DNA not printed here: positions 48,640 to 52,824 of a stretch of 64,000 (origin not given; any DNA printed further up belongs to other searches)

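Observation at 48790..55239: Tandem pair of giant, N-terminally paralogous FG-GAP / cadherin-like envelope proteins: candidate undescribed adhesion or envelope system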

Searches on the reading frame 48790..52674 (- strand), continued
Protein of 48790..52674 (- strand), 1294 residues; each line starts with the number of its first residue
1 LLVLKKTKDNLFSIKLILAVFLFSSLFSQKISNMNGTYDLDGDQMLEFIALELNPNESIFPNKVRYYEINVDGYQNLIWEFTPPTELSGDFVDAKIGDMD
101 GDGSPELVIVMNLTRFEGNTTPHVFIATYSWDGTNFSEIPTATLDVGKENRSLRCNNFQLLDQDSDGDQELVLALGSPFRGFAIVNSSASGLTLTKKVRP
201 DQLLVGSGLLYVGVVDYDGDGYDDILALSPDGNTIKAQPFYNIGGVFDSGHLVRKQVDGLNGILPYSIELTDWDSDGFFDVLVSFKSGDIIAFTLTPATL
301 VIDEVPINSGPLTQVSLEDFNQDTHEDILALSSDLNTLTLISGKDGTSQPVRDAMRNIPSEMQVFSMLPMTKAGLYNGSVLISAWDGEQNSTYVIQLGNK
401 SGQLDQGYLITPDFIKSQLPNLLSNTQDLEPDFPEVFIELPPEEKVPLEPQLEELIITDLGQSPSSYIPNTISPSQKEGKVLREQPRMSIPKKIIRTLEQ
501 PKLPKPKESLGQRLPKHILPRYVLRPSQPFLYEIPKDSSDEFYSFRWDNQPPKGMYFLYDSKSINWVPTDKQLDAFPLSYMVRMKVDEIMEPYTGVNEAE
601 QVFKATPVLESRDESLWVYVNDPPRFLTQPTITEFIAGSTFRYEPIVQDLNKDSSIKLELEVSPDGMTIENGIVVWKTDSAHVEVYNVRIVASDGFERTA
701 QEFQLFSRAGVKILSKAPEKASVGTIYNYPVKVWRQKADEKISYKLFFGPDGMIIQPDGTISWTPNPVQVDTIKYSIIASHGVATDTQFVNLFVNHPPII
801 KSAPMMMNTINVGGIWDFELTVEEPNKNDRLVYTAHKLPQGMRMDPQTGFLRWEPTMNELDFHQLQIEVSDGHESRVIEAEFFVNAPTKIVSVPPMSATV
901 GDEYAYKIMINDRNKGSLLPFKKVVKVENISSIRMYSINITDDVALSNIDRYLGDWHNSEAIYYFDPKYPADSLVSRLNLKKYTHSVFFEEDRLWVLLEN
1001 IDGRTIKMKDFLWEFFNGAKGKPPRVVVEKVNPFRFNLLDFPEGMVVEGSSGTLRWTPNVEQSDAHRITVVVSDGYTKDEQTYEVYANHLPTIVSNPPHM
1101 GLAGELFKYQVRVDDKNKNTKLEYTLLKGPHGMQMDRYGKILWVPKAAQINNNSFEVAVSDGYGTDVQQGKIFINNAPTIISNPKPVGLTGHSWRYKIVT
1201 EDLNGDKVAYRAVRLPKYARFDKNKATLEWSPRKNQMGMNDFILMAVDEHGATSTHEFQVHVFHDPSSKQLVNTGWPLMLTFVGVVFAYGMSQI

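Call 10: find_encoding_contigs(protein=P0090, flank=10000, max_places=2)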
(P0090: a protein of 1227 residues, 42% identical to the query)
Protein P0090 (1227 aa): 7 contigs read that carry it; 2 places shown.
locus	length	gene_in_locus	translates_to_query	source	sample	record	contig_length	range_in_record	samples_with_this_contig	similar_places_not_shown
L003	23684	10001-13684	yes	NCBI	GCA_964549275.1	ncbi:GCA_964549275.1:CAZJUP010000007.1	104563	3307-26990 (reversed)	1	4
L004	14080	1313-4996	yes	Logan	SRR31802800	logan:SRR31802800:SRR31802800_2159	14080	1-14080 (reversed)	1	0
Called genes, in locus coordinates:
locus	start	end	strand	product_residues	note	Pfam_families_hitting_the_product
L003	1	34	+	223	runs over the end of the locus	PF01127:Sdh_cyt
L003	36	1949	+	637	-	PF00890:FAD_binding_2, PF01266:DAO, PF03486:HI0933_like (faint), PF02910:Succ_DH_flav_C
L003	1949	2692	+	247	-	PF13085:Fer2_3, PF13187:Fer4_9 (faint), PF13183:Fer4_8, PF12838:Fer4_7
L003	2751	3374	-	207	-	PF03544:TonB_C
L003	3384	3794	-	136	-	PF02472:ExbD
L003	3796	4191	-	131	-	PF02472:ExbD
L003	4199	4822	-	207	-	PF01618:MotA_ExbB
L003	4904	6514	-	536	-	PF22694:CtpB_N-like (weak), PF00595:PDZ, PF13180:PDZ_2 (weak), PF17820:PDZ_6, PF03572:Peptidase_S41, PF28547:CHD_PDZ-protease (faint)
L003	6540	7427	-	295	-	-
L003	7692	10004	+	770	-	-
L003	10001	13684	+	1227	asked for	PF01839:FG-GAP (faint), PF13517:FG-GAP_3 (weak), PF17963:Big_9 (faint), PF05345:He_PIG (weak)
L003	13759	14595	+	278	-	PF01555:N6_N4_Mtase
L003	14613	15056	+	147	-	PF09424:YqeY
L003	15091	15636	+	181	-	PF02674:Colicin_V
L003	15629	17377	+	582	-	PF01807:Zn_ribbon_DnaG, PF08275:DNAG_N, PF01751:Toprim, PF13155:Toprim_2, PF13662:Toprim_4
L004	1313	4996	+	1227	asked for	PF01839:FG-GAP (faint), PF13517:FG-GAP_3 (weak), PF17963:Big_9 (faint), PF05345:He_PIG (weak)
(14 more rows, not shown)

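Call 11: find_encoding_contigs(protein=P0094, flank=10000, max_places=2)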
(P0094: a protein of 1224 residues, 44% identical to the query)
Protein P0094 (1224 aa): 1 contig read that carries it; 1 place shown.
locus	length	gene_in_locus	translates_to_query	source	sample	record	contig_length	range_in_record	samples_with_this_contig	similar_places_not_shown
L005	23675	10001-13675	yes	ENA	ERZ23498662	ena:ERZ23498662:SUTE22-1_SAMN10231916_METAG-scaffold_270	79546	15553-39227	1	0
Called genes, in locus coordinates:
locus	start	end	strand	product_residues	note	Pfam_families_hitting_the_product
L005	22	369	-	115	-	PF01740:STAS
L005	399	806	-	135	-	PF13581:HATPase_c_2, PF02518:HATPase_c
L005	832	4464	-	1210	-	PF07494:Reg_prop (faint), PF08450:SGL (faint), PF07495:Y_Y_Y, PF07228:SpoIIE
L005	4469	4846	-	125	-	PF03544:TonB_C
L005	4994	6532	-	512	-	PF22694:CtpB_N-like (faint), PF00595:PDZ (weak), PF13180:PDZ_2, PF17820:PDZ_6, PF03572:Peptidase_S41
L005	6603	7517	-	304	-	-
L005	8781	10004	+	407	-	-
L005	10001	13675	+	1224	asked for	PF01839:FG-GAP (faint), PF13517:FG-GAP_3 (weak), PF17963:Big_9 (faint), PF13517:FG-GAP_3 (weak), PF24908:Ig_SIBA-E_2nd (faint), PF05345:He_PIG (weak), PF17892:Cadherin_5 (faint)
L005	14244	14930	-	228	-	PF04028:DUF374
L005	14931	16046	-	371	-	PF02684:LpxB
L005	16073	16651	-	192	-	PF04140:ICMT (weak), PF04191:PEMT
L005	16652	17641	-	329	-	PF01408:GFO_IDH_MocA, PF22725:GFO_IDH_MocA_C3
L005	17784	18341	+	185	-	-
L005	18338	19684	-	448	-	PF11638:DnaA_N, PF00308:Bac_DnaA, PF00004:AAA (faint), PF08299:Bac_DnaA_C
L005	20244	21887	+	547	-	PF14849:YidC_periplas, PF02096:60KD_IMP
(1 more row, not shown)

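Call 18: find_related_loci(query=A1, collection=genome_contigs, flank=6000)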
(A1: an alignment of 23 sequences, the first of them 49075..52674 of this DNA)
Query A1 (1200 aa) in genome_contigs; peptide patterns used: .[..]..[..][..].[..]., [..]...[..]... (x = any residue, [..] = any of these).
157 stretches matched a pattern; 112 encode a relative of the query (tblastn E <= 1e-3); the best 80 are kept; 78 distinct loci.
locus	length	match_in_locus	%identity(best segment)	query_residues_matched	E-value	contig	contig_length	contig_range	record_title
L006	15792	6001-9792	84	2-1200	0e+0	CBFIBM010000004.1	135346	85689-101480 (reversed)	MAG: uncultured bacterium isolate Co_bin_502_strict genome assembly, contig: Co_bin_502_strict_c4, whole genome shotgun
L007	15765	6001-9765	82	13-1200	0e+0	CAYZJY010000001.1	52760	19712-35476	MAG TPA_asm: uncultured bacterium isolate SRP077602_co4_634 genome assembly, contig: NODE_884_length_52760_cov_9.242577,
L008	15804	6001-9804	80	14-1200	0e+0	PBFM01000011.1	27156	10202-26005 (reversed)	MAG: Candidatus Neomarinimicrobiota bacterium isolate SP3097 75420, whole genome shotgun sequence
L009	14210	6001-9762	81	14-1200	0e+0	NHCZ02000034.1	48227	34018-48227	MAG: bacterium TMED46 isolate TMED46 101819, whole genome shotgun sequence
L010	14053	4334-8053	82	28-1200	0e+0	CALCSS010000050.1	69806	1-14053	MAG TPA_asm: uncultured Candidatus Marinimicrobia bacterium isolate ERR598946_bin.121_CONCOCT_v1.1_MAG genome assembly,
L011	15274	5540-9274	79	6-1200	0e+0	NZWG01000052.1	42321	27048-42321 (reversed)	MAG: Candidatus Neomarinimicrobiota bacterium isolate NAT52 23456, whole genome shotgun sequence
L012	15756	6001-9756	79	16-1200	0e+0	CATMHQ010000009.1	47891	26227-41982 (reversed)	MAG: uncultured Candidatus Marinimicrobia bacterium isolate SRR3967319_bin.30_MetaWRAP_v1.3_MAG genome assembly, contig:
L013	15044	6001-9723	78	11-1200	0e+0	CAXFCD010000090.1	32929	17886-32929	MAG TPA_asm: uncultured bacterium isolate ERR599111_maxbin2_57 genome assembly, contig: ERZ841489.301458, whole genome s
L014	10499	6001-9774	79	13-1200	0e+0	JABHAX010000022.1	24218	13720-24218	MAG: Candidatus Neomarinimicrobiota bacterium isolate SI036_bin66 k141_150968, whole genome shotgun sequence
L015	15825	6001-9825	79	10-1200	0e+0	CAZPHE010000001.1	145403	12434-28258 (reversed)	MAG TPA_asm: uncultured bacterium isolate SRP077602_co3_673 genome assembly, contig: NODE_35_length_145403_cov_7.612434,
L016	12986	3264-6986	79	27-1200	0e+0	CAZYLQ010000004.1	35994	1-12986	MAG TPA_asm: uncultured bacterium isolate SRP092902_co1_314 genome assembly, contig: NODE_1323_length_35994_cov_11.89343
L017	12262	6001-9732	76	10-1200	0e+0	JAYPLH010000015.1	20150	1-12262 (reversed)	MAG: Candidatus Neomarinimicrobiota bacterium isolate 139575_S176_metabat_bins_2.tsv.144_sub NODE_2527_length_20150_cov_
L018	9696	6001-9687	75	16-1200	0e+0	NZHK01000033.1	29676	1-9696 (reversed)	MAG: Candidatus Neomarinimicrobiota bacterium isolate MED648 10002, whole genome shotgun sequence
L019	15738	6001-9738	74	22-1200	0e+0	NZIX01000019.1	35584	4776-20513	MAG: Candidatus Neomarinimicrobiota bacterium isolate MED586 60253, whole genome shotgun sequence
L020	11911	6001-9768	71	27-1200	0e+0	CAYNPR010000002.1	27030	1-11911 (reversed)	MAG TPA_asm: uncultured bacterium isolate binchicken_co201_27 genome assembly, contig: NODE_1673_length_27030_cov_8.5145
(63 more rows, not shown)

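Call 31: predict_structure(alignment_id=A1)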
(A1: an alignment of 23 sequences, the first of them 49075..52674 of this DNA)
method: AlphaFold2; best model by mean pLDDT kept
length: 1200 residues; sequences in the alignment: 23
mean_pLDDT: 69.2   pTM: 0.38
mean pLDDT of the five models: 69.2, 69.0, 67.4, 63.4, 61.4
residues with pLDDT >= 90: 78; 70-90: 634; 50-70: 258; < 50: 230
segments of 3 or more residues with pLDDT < 50: 1-6, 27-36, 117-119, 203-208, 217-219, 229-268, 277-279, 295-302, 324-326, 334-338, 342-351, 372-375, 399-419, 421-507, 595-597, 972-976
pLDDT, mean of each block of 10 residues (from residue 1): 47 72 52 48 74 63 76 74 67 83 83 63 83 80 73 75 75 72 79 73 46 55 53 35 30 25 39 54 57 45 54 54 53 50 45 54 62 51 60 57 36 46 37 25 31 28 30 26 26 27 41 77 85 69 77 80 83 86 76 53 66 84 82 62 83 77 81 74 71 82 67 77 85 70 84 86 86 85 75 84 84 86 79 82 80 86 88 82 89 86 89 84 83 89 84 86 67 55 90 90 82 76 79 87 86 89 89 88 90 86 85 83 89 88 87 90 85 80 56 56
secondary structure, 60 per line:
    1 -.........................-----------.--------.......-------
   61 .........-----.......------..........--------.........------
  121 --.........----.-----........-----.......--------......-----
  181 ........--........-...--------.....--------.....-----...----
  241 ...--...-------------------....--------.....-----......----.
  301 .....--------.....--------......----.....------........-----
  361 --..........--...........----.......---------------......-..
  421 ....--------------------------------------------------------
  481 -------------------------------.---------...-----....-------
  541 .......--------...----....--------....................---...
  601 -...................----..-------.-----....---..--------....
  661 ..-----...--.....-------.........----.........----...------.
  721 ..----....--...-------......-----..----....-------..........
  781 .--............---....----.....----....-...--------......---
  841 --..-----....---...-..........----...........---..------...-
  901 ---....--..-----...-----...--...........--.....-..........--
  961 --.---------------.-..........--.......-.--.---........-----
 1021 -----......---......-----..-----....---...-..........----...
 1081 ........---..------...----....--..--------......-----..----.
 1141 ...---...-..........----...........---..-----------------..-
elements in order (helices of 4 or more, strands of 3 or more residues): H2-26 E47-53 E61-69 E75-81 E88-97 E106-114 E123-131 E142-145 H146-149 E155-161 E170-175 E181-188 E191-198 E211-215 E224-228 E234-236 E241-243 E246-248 E268-271 E280-284 E290-295 E300-305 E314-318 E327-332 E337-341 H348-355 E363-372 E375-385 E390-396 H412-417 H419-424 E522-524 E530-533 E541-547 E556-558 E563-566 E575-594 E602-620 E640-643 E657-662 E668-670 E673-677 E685-693 E698-706 E711-713 E720-722 E727-730 E733-735 E743-748 E760-763 E771-781 E784-795 E799-802 E807-811 E816-819 E821-823 E832-837 E850-853 E861-870 E875-885 E897-899 E904-907 E917-919 E925-927 E933-940 H943-947 H949-958 E984-990 E993-999 H1008-1015 E1026-1031 E1035-1040 E1053-1056 E1064-1073 E1078-1088 E1100-1102 E1107-1110 E1123-1128 E1140-1143 E1151-1160 E1165-1175

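Call 33: fold_search(model_id=the predicted structure, library=pdb)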
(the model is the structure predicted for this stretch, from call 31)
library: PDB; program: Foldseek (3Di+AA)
matches with E <= 10: 1496; with E <= 0.001: 619
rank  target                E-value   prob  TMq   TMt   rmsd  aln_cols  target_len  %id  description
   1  7ok5_B                1.2e-19  1.00  0.14  0.24  30.6       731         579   10  Crystal structure of mouse neurofascin 155 immunoglobulin domains (released 2022-12-14)
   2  7ok5_A                2.5e-19  1.00  0.14  0.24  31.2       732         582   10  Crystal structure of mouse neurofascin 155 immunoglobulin domains (released 2022-12-14)
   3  3b43                  9.8e-19  1.00  0.16  0.28  32.6       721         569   10  I-band fragment I65-I70 from titin (released 2008-01-22)
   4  8k53_B                5.6e-18  1.00  0.10  0.18  32.0       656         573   11  Structure of the Dimeric Human CNTN2 Ig 1-6-FNIII 1-2 Domain in an Asymmetric State (released 2023-12-06)
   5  8k3j_A                5.6e-18  1.00  0.10  0.18  31.7       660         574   12  Structure of human CNTN2 immunoglobulin domains 1-6 homo-dimer (released 2024-07-17)
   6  7ol4_D                8.5e-18  1.00  0.14  0.24  33.4       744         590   10  Mouse contactin-1 neurofascin-155 immunoglobulin domains adhesion complex (released 2022-12-14)
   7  7r5k_10               1.4e-17  1.00  0.09  0.07  77.7      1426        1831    9  Human nuclear pore complex (constricted) (released 2022-06-22)
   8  8a0y_A                3.8e-17  1.00  0.10  0.18  31.6       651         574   10  Crystal structure of mouse contactin 2 immunoglobulin domains (released 2023-11-01)
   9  7ol4_C                4.0e-17  1.00  0.14  0.24  32.1       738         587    9  Mouse contactin-1 neurofascin-155 immunoglobulin domains adhesion complex (released 2022-12-14)
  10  9ba4_A                5.5e-17  1.00  0.09  0.11  35.9       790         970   10  Full-length cross-linked Contactin 2 (CNTN2) (released 2024-07-17)
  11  9ba5_A                6.7e-17  1.00  0.15  0.23  22.5       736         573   10  Cross-linked Contactin 2 Ig1-Ig6 (released 2024-07-17)
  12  3dmk_A                3.1e-16  1.00  0.11  0.15  47.4       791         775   10  Crystal structure of Down Syndrome Cell Adhesion Molecule (DSCAM) isoform 1.30.30, N-terminal eight Ig domains (released 2008-10-07)
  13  8k53_A                4.4e-16  1.00  0.09  0.13  36.5       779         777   11  Structure of the Dimeric Human CNTN2 Ig 1-6-FNIII 1-2 Domain in an Asymmetric State (released 2023-12-06)
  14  7ol2_A                4.6e-16  1.00  0.14  0.24  26.4       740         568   10  Crystal structure of mouse contactin 1 immunoglobulin domains (released 2022-12-14)
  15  6iaa_A                1.8e-15  1.00  0.11  0.15  48.1       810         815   11  hRobo2 ectodomain (released 2019-03-13)
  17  9hcj_10               2.4e-15  1.00  0.08  0.06  85.3      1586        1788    9  D. discoideum nuclear pore complex (released 2024-12-25)
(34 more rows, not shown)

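Call 37: search_solved_structures(query=A1, max_evalue=0.01)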
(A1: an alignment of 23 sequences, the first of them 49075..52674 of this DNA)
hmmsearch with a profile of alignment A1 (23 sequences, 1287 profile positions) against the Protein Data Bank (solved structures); distinct sequences matched with E-value up to 0.01: 0.

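Call 64: find_encoding_contigs(protein=window:48790-52674:-, flank=2000, max_places=4)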
Protein window:48790-52674:- (1294 aa): no gene with exactly this product is on record in the collection.
